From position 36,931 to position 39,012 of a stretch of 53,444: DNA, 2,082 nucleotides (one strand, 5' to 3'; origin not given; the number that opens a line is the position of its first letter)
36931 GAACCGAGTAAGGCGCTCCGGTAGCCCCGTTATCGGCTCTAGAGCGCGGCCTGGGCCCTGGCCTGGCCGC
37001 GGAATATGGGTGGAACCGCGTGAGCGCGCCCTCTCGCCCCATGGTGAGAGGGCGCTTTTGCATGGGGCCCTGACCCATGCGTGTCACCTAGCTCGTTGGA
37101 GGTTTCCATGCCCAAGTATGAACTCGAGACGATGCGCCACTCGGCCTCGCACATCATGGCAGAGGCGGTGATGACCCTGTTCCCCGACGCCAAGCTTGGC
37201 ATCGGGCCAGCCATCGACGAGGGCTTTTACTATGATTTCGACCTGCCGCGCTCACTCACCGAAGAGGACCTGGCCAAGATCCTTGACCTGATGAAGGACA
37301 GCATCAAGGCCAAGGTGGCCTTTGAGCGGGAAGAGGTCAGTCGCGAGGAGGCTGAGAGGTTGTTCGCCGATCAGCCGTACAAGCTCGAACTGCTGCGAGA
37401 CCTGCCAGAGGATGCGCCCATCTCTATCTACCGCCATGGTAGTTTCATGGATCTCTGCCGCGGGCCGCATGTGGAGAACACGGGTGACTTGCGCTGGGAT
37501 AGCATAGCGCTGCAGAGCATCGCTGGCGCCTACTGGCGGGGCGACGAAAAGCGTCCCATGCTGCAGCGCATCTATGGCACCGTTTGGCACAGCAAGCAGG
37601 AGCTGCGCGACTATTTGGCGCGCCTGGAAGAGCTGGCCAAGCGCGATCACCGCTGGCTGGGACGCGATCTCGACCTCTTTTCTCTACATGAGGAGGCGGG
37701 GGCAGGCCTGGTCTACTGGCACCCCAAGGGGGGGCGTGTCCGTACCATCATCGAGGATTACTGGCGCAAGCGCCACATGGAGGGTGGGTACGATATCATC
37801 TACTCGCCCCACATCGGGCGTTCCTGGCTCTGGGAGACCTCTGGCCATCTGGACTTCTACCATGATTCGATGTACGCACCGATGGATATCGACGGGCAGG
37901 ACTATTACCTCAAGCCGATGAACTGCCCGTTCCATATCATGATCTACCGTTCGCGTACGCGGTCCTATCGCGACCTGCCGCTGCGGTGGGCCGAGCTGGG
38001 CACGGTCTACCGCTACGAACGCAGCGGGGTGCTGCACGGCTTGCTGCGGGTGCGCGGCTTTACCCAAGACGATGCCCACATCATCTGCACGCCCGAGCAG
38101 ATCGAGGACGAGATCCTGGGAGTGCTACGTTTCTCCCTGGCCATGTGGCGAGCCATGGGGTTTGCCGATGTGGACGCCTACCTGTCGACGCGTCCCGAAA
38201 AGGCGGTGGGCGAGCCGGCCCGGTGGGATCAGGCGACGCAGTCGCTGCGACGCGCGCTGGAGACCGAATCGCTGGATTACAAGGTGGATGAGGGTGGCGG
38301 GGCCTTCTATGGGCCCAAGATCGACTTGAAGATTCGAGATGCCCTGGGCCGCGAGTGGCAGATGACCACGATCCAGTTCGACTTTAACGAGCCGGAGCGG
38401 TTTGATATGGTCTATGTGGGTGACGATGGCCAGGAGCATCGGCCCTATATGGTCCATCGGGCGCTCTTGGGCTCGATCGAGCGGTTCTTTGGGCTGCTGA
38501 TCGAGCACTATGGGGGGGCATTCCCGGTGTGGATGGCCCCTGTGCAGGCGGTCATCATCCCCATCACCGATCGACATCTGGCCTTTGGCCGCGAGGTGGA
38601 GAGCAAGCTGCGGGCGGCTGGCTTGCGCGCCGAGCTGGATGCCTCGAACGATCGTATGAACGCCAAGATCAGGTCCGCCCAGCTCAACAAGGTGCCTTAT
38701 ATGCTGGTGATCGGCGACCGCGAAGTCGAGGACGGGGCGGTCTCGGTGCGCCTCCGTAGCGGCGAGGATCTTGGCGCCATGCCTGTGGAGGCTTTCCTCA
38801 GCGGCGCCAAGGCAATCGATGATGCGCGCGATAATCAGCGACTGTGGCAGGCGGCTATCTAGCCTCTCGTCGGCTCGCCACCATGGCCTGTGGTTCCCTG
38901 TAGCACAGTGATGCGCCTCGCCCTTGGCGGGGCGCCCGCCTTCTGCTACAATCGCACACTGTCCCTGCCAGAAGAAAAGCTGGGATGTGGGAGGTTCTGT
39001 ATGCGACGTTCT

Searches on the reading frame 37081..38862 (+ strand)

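Call 69: search_protein_families(library=pfam, proteins=[window:37081-38862:+], max_evalue=0.00001)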
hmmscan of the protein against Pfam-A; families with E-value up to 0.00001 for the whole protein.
window:37081-38862:+ (593 aa): 3 families
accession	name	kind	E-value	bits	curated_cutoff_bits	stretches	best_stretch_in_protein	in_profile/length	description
PF00587.30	tRNA-synt_2b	-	8.6e-46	156.7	29.3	1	272-477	8-179/179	tRNA synthetase class II core domain (G, H, P, S and T)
PF03129.25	HGTP_anticodon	-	4.4e-22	78.5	21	1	489-575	1-90/94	Anticodon binding domain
PF07973.19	tRNA_SAD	-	9.4e-13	48.4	24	1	114-165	1-44/44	Threonyl and Alanyl tRNA synthetase second additional domain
